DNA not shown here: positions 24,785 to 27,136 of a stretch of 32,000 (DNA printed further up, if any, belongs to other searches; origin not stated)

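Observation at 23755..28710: Compact three-gene operon: SbnA/cysteine-synthase-like enzyme, large FAD/NAD(P)-binding protein and Y4yA-like type III PLP enzyme (orphan small-molecule pathway)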

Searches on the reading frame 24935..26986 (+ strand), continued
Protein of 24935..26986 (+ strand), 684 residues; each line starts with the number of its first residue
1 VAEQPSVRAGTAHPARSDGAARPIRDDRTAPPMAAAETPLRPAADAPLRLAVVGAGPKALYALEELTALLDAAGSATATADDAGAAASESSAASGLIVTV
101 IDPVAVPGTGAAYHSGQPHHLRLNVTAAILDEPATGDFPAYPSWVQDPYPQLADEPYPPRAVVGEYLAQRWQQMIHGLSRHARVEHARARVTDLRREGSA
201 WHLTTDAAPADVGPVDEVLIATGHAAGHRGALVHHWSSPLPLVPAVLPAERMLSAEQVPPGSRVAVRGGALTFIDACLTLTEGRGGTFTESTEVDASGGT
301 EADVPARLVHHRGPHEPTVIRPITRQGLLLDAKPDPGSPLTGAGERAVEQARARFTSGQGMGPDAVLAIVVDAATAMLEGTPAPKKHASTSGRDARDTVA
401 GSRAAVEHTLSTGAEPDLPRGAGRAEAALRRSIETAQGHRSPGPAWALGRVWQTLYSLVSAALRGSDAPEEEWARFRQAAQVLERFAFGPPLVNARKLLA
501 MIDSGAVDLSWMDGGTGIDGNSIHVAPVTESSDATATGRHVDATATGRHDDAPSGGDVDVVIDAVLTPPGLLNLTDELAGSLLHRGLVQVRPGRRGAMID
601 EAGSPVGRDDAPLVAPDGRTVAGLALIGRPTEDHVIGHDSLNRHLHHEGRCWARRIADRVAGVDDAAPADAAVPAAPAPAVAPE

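Call 70: get_annotated_region(hit=H8, flank=9000)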
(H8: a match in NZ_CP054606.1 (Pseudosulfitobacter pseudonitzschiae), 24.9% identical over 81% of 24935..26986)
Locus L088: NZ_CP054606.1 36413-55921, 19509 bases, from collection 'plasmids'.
description: Pseudosulfitobacter pseudonitzschiae strain H46 plasmid unnamed7, complete sequence
organism: Pseudosulfitobacter pseudonitzschiae (NCBI taxid 1402135)
taxonomy: Bacteria; Pseudomonadota; Alphaproteobacteria; Rhodobacterales; Roseobacteraceae; Pseudosulfitobacter; Pseudosulfitobacter pseudonitzschiae
host: -; source: surface sea water,shallow sea, symbosis with harmful algal bloom algae; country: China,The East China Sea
typing (MOB-suite, as given by PLSDB): non-mobilizable
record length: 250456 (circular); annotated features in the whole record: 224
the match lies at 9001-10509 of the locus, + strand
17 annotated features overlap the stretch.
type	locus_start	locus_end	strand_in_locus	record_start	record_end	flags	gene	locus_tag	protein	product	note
CDS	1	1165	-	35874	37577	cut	-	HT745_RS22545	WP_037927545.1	ABC transporter ATP-binding protein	-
CDS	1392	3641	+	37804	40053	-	-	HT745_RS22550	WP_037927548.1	acyl-CoA dehydrogenase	-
CDS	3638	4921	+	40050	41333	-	-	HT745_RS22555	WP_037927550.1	acetyl-CoA C-acetyltransferase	-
CDS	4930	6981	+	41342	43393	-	-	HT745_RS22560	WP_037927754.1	3-hydroxyacyl-CoA dehydrogenase NAD-binding domain-containing protein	GO:0006631 - fatty acid metabolic process [Evidence IEA]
CDS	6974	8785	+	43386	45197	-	-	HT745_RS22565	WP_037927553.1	acetyl-CoA hydrolase/transferase C-terminal domain-containing protein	-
CDS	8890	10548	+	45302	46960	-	-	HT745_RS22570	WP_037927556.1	FAD/NAD(P)-binding domain-containing protein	-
CDS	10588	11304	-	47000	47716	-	-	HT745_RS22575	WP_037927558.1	2OG-Fe(II) oxygenase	-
CDS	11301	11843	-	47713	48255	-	-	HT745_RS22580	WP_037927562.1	methylated-DNA--[protein]-cysteine S-methyltransferase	GO:0006281 - DNA repair [Evidence IEA]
CDS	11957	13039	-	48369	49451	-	ada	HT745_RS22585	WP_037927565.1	bifunctional DNA-binding transcriptional regulator/O6-methylguanine-DNA methyltransferase Ada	GO:0006281 - DNA repair [Evidence IEA]; GO:0006355 - regulation of DNA-templated transcription [Evidence IEA]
CDS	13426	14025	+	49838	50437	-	-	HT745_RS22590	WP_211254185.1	gamma-glutamylcyclotransferase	GO:0006751 - glutathione catabolic process [Evidence IEA]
CDS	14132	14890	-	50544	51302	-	-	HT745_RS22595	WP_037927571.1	SDR family oxidoreductase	-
CDS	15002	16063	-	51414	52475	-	-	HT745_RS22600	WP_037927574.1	SDR family oxidoreductase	-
CDS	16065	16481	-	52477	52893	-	-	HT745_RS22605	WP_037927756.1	ester cyclase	GO:0030638 - polyketide metabolic process [Evidence IEA]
CDS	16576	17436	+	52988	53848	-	-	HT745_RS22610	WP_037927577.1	LysR family transcriptional regulator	GO:0006355 - regulation of DNA-templated transcription [Evidence IEA]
CDS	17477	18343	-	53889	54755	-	-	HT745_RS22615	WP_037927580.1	transporter substrate-binding domain-containing protein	-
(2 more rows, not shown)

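Call 71: get_annotated_region(hit=H6, flank=8000)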
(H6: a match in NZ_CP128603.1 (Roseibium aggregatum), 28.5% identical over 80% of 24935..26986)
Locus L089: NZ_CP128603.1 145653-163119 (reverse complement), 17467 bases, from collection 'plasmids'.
description: Roseibium aggregatum strain S1616 plasmid unnamed2, complete sequence
organism: Roseibium aggregatum (NCBI taxid 187304)
taxonomy: Bacteria; Pseudomonadota; Alphaproteobacteria; Hyphomicrobiales; Stappiaceae; Roseibium; Roseibium aggregatum
host: -; source: cell culture,marine biofilms; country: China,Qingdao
typing (MOB-suite, as given by PLSDB): non-mobilizable
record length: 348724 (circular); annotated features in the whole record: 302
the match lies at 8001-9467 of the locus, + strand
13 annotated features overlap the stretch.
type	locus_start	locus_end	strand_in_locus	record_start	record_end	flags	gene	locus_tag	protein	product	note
CDS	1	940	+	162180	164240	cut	-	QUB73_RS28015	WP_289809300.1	hypothetical protein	-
CDS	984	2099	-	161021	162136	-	-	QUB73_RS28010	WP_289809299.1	hypothetical protein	-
CDS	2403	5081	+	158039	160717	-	-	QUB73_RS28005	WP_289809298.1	VWA domain-containing protein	-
CDS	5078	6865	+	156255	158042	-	-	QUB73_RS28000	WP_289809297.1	hypothetical protein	-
CDS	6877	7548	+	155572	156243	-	-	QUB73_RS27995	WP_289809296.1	SH3 domain-containing protein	-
CDS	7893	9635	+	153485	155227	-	-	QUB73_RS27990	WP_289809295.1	FAD/NAD(P)-binding protein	-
CDS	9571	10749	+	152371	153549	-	-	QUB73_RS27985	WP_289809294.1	endonuclease/exonuclease/phosphatase family protein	-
CDS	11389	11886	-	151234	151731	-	-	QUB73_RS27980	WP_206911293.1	lactoylglutathione lyase family protein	-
CDS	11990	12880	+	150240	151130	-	-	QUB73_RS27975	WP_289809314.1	LysR family transcriptional regulator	GO:0006355 - regulation of DNA-templated transcription [Evidence IEA]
CDS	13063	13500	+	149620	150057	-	-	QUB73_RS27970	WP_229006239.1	HIT family protein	-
CDS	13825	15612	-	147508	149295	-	-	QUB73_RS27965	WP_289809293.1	methyl-accepting chemotaxis protein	GO:0007165 - signal transduction [Evidence IEA]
CDS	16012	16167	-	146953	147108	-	-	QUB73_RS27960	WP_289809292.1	transposase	-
CDS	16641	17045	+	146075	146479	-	-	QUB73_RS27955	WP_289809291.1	RidA family protein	-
